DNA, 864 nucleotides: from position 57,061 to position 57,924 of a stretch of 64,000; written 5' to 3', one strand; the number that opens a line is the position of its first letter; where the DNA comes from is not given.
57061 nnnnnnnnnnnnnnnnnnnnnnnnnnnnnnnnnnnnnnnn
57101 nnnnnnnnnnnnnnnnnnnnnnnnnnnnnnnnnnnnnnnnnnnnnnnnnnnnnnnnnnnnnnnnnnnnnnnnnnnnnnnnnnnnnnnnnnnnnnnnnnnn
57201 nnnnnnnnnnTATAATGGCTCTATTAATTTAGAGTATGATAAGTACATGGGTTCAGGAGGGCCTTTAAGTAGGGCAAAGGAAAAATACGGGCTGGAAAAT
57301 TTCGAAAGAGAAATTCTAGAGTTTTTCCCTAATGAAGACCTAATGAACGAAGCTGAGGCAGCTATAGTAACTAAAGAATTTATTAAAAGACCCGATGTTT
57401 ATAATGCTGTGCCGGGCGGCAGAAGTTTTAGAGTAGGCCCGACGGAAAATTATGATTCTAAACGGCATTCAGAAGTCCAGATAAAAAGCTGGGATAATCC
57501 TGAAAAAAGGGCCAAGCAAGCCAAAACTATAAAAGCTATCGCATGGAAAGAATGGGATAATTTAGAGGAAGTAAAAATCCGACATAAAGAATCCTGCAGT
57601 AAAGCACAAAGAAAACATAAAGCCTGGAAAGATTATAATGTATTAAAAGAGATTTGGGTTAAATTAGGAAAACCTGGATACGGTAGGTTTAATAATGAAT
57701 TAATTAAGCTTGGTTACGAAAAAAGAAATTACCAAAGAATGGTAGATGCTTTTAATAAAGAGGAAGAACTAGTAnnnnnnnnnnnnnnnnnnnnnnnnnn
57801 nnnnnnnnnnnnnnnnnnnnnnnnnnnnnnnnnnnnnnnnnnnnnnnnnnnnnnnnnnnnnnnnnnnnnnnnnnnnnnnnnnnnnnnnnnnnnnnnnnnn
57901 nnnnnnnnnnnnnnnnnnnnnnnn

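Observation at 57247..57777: Homing endonuclease remnant lacking its GIY half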

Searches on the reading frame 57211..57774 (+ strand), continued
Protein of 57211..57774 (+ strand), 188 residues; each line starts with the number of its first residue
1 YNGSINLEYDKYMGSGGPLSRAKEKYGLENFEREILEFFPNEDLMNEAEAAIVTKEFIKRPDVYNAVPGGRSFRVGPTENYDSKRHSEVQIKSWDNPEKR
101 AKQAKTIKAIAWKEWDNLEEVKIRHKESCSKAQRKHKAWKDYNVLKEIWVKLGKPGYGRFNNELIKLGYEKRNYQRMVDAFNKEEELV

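Call 60: find_encoding_contigs(protein=P0004, flank=3000, max_places=3)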
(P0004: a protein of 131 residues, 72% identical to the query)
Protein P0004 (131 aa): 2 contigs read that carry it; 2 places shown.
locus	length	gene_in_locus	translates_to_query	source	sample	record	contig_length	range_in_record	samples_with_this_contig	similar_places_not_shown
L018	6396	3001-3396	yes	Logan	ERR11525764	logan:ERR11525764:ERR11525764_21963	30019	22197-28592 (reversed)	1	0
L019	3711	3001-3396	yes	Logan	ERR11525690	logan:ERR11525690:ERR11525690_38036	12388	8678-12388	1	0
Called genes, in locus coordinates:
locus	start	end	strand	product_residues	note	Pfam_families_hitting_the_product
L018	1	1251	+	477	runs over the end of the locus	PF13481:AAA_25 (weak), PF03796:DnaB_C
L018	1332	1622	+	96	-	-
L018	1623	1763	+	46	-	-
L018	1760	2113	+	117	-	PF25676:T4_Spackle (faint)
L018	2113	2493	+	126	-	-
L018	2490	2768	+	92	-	PF23945:DUF7279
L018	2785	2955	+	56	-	-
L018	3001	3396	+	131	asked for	-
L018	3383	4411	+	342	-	-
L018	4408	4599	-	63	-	-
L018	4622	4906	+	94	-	-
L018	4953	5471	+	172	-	PF08761:dUTPase_2 (faint)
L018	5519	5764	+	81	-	PF16855:Soc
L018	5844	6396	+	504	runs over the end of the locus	PF16855:Soc, PF00657:Lipase_GDSL, PF13472:Lipase_GDSL_2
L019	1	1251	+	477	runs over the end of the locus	PF13481:AAA_25 (weak), PF03796:DnaB_C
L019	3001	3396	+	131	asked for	-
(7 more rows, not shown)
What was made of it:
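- Real decay does occur in this seg family elsewhere: P0004 is an in-frame 79-codon internal deletion seen in two samples (call 60). A real internally deleted relative, P0004, exists at the same site in other samples (call 60).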

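Call 69: predict_structure(alignment_id=A7)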
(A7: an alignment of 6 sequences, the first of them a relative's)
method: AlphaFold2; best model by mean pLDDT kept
length: 212 residues; sequences in the alignment: 6
mean_pLDDT: 59.4   pTM: 0.38
mean pLDDT of the five models: 59.4, 56.0, 52.6, 52.0, 47.3
residues with pLDDT >= 90: 11; 70-90: 81; 50-70: 30; < 50: 90
segments of 3 or more residues with pLDDT < 50: 1-3, 74-121, 123-125, 127-162
pLDDT, mean of each block of 10 residues (from residue 1): 63 77 73 73 77 85 69 45 28 27 30 37 48 38 44 34 67 90 88 78 77 54
secondary structure, 60 per line:
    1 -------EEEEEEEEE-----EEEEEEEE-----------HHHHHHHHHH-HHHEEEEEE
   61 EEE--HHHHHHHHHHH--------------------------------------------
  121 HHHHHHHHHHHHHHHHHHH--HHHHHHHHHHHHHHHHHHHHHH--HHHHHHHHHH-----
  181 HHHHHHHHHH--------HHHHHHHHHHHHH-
elements in order: E8-16 E22-29 H41-50 E55-63 H66-76 H121-139 H142-163 H166-175 H181-190 H199-211
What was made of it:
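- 57610..57762 (+): C-terminal ~50-residue module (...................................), presumed to bind DNA. It is shared with the two HNH ORFs and with T4 SegA. Modelled as three helices with pLDDT 78-90 (call 69).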

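Call 71: fold_search(model_id=the predicted structure, library=pdb)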
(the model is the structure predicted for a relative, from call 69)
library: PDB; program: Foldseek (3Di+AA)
matches with E <= 10: 183; with E <= 0.001: 0
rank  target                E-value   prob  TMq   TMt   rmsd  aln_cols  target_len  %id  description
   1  1mk0                  9.7e-03  1.00  0.28  0.56   2.8        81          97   30  catalytic domain of intron endonuclease I-TevI, E75A mutant (released 2002-10-30)
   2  1ln0_A                2.0e-02  1.00  0.27  0.57   2.6        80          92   31  Structure of the Catalytic Domain of Homing Endonuclease I-TevI (released 2002-10-30)
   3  1ln0_B                3.5e-02  1.00  0.27  0.56   2.5        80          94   31  Structure of the Catalytic Domain of Homing Endonuclease I-TevI (released 2002-10-30)
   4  7qxa_A                1.2e+00  0.08  0.14  0.05   9.6        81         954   11  Cryo-EM map of human telomerase-DNA-TPP1 complex (sharpened) (released 2022-03-02)
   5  5i8j_A                1.3e+00  0.11  0.13  0.35   8.8        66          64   11  Crystal structure of Dmd from phage RB69 (released 2017-02-15)
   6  8tii_A                1.5e+00  0.06  0.11  0.08  12.3        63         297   13  Human ACKR3 phosphorylated by GRK2 in complex with Arrestin2 in nanodisc (released 2025-01-22)
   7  2le2_MODEL_1_A        1.6e+00  0.07  0.12  0.31   9.2        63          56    8  Novel dimeric structure of phage phi29-encoded protein p56: Insights into Uracil-DNA glycosylase inhibition (released 2011-09-28)
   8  6p1y_B                1.8e+00  0.12  0.18  0.30   7.2        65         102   11  Crystal structure of Mtb aspartate decarboxylase mutant M117I (released 2020-02-05)
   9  3gd1_C                2.0e+00  0.05  0.11  0.08  12.6        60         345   12  Structure of an Arrestin/Clathrin complex reveals a novel clathrin binding domain that modulates receptor trafficking (released 2009-08-25)
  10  9swn_A                2.2e+00  0.12  0.15  0.04   5.9        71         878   10  Cryo-EM structure of yeast telomerase holoenzyme (released 2026-04-08)
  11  7y22_Y                2.3e+00  0.04  0.09  0.03  13.3        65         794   12  CryoEM structure of Klebsiella phage Kp7 tail complex applied with C6 symmetry (released 2023-06-14)
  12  9sqj_CCC              2.5e+00  0.04  0.14  0.12  14.1       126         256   18  Crystal Structure of the MurT/GatD Enzyme Complex from Streptococcus pyogenes with bound AMPPNP (released 2025-10-08)
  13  7qxb_A                2.6e+00  0.08  0.15  0.05   9.3        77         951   14  Cryo-EM map of human telomerase-DNA-TPP1-POT1 complex (sharpened map) (released 2022-03-02)
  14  7yll                  2.6e+00  0.03  0.12  0.09   8.8        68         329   10  Crystal structure of TTEDbh (released 2023-12-06)
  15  3jag_ii               3.3e+00  0.12  0.18  0.10   4.4        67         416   18  Structure of a mammalian ribosomal termination complex with ABCE1, eRF1(AAQ), and the UAA stop codon (released 2015-08-12)
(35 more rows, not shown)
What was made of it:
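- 57247..57420 (+): Retained C-terminal half of the GIY-YIG catalytic domain (helix 1, strand 3, helix 2). It includes the Glu (ORF residue 37) and Asn (ORF residue 53, 'YN') that align with I-TevI E75 and N90. Strands 1 and 2 with the two Tyr motifs are missing. Foldseek top hits are the I-TevI catalytic domain (call 71).
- Closest known: I-TevI catalytic domain. Same: Foldseek probability 1.00, TM 0.56 normalised to the target, rmsd 2.6-2.8 A, 30% identity (call 71).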

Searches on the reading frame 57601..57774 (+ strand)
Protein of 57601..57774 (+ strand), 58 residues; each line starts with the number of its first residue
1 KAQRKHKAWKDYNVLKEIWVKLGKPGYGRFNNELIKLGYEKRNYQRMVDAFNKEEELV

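Call 62: search_solved_structures(query=A6, max_evalue=10, show_alignments=1)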
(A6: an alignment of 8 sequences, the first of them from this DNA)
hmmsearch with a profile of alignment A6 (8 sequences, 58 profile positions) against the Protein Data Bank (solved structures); distinct sequences matched with E-value up to 10: 10.
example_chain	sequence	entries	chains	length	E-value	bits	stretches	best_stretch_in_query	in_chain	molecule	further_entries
2fzl_A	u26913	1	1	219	0.14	15.1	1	28-47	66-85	DNA repair protein RAD25, XPB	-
1u9p_A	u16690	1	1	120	0.35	13.8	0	40-54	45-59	pArc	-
8j44_A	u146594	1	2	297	0.74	12.8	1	33-53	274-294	6-phosphogluconate dehydrogenase NAD-binding protein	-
8whg_A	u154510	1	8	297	0.74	12.7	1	33-53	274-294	6-phosphogluconate dehydrogenase NAD-binding protein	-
6p66_A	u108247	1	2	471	0.77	12.7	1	28-46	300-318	DNA repair protein RAD25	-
2fwr_A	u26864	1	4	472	0.77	12.7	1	28-46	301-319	DNA repair protein RAD25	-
9h4f_A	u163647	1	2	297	0.97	12.4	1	32-53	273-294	6-phosphogluconate dehydrogenase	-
7osn_A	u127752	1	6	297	0.98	12.4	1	32-53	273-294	6-phosphogluconate dehydrogenase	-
9kn2_A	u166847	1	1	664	2.9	10.9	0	28-42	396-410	Endopeptidase PepO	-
9fma_A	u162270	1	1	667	2.9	10.8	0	28-42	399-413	Endopeptidase PepO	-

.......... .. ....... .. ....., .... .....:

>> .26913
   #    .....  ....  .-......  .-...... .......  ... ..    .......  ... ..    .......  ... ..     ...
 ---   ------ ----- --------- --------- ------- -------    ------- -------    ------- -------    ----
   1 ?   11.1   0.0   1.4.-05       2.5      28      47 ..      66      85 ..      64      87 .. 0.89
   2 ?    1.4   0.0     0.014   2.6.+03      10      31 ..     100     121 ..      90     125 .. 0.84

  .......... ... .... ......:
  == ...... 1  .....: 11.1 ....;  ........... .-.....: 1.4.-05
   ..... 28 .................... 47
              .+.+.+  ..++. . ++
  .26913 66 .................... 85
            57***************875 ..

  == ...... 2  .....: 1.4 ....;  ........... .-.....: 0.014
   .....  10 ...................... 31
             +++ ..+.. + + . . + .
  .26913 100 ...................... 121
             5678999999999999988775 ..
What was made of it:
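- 57610..57762 (+): No solved homologue by sequence (call 62).
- Tried and rejected: A PDB profile search with the C-terminal module gave nothing significant (call 62).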
